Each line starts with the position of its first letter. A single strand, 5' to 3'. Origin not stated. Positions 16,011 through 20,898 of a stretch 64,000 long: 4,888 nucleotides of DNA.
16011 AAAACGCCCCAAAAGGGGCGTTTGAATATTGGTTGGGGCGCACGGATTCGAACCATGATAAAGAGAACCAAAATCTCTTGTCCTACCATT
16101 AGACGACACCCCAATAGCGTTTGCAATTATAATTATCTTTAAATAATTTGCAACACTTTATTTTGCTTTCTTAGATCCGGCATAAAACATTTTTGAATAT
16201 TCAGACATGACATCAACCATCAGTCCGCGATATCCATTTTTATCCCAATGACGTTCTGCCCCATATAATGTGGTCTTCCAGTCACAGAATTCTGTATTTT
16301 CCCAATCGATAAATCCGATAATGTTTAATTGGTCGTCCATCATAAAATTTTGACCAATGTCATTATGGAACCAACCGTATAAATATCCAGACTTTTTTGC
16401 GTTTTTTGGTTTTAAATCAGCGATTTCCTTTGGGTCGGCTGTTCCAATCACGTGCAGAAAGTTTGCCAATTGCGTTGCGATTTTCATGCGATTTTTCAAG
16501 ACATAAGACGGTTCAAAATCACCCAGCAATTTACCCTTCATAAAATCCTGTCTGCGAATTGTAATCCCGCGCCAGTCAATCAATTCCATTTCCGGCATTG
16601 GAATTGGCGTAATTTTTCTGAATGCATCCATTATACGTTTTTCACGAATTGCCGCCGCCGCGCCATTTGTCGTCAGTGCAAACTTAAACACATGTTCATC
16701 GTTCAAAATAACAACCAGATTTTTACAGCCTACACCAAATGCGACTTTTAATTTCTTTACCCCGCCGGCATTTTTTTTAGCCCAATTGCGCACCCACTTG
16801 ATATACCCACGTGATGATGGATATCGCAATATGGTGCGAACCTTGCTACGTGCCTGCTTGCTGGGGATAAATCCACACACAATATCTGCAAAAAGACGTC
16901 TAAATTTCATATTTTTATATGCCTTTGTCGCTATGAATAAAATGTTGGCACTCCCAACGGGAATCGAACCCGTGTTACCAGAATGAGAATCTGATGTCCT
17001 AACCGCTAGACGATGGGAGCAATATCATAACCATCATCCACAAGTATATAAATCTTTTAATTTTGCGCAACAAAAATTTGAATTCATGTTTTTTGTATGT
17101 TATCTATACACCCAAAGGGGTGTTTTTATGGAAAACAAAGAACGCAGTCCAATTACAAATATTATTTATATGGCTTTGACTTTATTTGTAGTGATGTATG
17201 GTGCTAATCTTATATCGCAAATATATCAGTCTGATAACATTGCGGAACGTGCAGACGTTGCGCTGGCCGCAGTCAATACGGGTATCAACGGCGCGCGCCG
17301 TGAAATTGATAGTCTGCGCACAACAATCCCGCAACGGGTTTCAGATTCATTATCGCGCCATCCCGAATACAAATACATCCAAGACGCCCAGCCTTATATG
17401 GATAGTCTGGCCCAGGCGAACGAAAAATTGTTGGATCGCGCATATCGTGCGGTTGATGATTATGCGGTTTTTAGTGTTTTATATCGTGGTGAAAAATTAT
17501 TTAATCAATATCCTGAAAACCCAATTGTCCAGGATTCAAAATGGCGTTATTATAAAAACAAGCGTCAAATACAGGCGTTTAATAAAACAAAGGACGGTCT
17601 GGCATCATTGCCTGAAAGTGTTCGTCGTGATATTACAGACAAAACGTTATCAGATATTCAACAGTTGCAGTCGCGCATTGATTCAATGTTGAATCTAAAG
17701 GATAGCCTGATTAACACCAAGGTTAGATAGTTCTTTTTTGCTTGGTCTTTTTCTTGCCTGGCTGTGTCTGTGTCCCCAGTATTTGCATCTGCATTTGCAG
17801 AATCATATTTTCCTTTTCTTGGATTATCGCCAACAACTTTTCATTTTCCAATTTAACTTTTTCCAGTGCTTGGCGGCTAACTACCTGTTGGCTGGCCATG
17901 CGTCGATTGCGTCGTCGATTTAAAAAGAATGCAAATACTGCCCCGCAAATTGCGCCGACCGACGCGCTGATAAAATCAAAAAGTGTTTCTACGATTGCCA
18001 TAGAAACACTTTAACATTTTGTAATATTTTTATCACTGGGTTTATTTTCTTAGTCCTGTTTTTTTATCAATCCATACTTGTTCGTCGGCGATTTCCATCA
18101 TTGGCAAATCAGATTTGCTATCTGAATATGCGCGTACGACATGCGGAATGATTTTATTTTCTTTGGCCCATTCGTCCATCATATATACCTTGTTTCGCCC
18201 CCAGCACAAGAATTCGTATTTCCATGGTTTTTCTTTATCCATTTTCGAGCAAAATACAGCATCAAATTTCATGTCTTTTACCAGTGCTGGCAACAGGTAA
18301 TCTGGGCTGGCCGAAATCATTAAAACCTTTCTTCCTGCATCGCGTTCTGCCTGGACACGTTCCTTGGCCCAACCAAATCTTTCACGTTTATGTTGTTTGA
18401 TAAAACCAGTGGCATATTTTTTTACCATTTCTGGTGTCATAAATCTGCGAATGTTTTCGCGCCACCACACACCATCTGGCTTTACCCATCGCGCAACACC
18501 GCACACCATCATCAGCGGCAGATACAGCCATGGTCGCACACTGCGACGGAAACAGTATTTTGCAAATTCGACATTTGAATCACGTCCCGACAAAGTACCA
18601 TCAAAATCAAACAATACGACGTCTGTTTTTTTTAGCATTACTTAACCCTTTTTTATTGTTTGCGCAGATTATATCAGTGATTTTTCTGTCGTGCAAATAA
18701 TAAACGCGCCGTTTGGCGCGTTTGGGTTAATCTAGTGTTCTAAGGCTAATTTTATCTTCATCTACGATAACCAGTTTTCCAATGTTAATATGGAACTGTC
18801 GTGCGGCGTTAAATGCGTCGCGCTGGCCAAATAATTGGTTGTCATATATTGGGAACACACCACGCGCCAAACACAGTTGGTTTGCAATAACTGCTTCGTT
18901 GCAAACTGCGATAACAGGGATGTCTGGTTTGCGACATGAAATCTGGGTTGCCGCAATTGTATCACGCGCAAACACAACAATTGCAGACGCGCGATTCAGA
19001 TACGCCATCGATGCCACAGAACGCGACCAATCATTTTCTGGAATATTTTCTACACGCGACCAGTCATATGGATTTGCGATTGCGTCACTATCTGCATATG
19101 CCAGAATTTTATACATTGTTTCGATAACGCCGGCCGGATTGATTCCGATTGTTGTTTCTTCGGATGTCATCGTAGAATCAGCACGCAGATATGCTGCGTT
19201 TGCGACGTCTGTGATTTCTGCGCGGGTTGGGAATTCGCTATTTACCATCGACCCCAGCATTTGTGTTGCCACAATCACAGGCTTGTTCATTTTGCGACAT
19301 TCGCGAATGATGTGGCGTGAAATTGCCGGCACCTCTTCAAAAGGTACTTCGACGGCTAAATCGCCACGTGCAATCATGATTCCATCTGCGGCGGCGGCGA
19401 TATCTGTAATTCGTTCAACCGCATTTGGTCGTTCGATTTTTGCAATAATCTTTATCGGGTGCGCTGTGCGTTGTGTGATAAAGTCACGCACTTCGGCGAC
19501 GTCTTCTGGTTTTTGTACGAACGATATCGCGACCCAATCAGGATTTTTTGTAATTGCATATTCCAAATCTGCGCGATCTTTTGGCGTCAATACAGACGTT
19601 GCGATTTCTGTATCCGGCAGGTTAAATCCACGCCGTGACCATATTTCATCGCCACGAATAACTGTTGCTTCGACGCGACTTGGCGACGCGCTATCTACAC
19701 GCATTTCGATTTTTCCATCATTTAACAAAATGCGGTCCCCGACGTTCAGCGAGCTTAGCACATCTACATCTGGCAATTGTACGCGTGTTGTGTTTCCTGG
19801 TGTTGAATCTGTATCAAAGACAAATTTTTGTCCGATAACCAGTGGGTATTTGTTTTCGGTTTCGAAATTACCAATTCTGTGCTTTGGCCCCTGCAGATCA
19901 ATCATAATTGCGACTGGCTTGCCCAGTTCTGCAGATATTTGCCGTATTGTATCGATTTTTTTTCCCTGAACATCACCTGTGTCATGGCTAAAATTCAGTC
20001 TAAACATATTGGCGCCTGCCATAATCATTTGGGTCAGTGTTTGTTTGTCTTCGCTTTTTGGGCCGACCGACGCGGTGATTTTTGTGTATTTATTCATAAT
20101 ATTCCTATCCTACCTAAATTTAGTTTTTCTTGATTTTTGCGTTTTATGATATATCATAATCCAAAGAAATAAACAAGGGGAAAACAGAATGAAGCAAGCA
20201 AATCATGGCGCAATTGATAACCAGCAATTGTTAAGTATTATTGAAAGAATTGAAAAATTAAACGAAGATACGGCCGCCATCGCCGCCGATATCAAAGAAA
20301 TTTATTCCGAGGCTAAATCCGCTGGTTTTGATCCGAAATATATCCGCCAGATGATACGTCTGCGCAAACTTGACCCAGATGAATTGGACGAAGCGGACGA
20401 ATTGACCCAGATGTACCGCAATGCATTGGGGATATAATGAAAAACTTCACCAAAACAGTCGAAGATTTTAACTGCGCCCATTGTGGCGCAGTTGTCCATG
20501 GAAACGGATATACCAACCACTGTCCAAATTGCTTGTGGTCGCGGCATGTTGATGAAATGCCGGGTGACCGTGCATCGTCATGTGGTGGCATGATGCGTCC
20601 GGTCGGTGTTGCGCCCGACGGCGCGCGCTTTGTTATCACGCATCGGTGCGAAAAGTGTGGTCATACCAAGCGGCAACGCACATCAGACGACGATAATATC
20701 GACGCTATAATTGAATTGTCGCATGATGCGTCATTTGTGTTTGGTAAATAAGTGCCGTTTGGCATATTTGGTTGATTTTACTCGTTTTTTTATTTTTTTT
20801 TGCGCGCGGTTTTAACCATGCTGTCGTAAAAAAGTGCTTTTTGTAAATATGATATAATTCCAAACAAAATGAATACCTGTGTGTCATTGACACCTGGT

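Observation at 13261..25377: Two divergent paralogous cassettes of secreted proteins with identical ATGA coupling, bracketing a tRNA/pyk segment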

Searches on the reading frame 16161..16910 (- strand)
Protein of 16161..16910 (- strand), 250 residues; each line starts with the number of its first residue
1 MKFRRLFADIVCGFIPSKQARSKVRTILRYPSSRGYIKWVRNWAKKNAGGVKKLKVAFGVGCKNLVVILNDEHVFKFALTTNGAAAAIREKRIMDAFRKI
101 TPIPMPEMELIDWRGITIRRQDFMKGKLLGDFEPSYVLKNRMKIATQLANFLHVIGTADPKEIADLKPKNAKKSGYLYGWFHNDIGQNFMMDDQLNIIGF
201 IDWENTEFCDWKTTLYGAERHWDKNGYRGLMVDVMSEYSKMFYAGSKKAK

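Call 74: search_protein_families(library=pfam, proteins=[window:16161-16910:-], max_evalue=0.001)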
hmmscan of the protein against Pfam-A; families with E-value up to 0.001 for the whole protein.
window:16161-16910:- (250 aa): 0 families

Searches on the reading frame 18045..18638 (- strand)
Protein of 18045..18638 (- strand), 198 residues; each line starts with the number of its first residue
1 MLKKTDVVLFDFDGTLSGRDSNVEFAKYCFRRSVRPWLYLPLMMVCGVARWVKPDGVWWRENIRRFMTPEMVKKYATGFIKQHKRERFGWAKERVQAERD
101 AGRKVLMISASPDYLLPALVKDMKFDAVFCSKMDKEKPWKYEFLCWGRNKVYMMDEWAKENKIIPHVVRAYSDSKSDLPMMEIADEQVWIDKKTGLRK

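Call 74: search_protein_families(library=pfam, proteins=[window:18045-18638:-], max_evalue=0.001)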
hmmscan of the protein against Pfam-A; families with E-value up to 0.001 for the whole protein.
window:18045-18638:- (198 aa): 1 family
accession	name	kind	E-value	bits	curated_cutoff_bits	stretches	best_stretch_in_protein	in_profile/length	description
PF12710.13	HAD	-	4.5e-23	83.1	27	1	8-182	1-189/189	haloacid dehalogenase-like hydrolase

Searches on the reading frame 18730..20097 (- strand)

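Call 74: search_protein_families(library=pfam, proteins=[window:18730-20097:-], max_evalue=0.001)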
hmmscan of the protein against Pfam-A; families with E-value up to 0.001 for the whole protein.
window:18730-20097:- (456 aa): 3 families
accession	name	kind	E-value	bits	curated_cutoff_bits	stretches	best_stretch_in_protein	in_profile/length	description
PF00224.27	PK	-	1.1e-88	297.9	30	1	3-322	2-325/328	Pyruvate kinase, barrel domain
PF02887.21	PK_C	-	1.9e-08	34.9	28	1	358-425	4-68/114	Pyruvate kinase, alpha/beta domain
PF03328.21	HpcH_HpaI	-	0.00019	21.2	25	1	176-247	76-154/221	HpcH/HpaI aldolase/citrate lyase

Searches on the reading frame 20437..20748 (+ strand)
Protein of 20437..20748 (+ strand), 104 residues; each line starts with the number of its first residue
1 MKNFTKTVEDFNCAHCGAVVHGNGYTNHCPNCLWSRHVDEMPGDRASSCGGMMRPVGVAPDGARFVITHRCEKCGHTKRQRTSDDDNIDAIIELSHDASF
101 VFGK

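Call 74: search_protein_families(library=pfam, proteins=[window:20437-20748:+], max_evalue=0.001)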
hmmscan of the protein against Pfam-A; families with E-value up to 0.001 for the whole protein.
window:20437-20748:+ (104 aa): 1 family
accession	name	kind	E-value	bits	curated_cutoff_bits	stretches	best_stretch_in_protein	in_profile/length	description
PF12647.12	RNHCP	-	1.3e-29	102.4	24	1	9-91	2-89/90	RNHCP domain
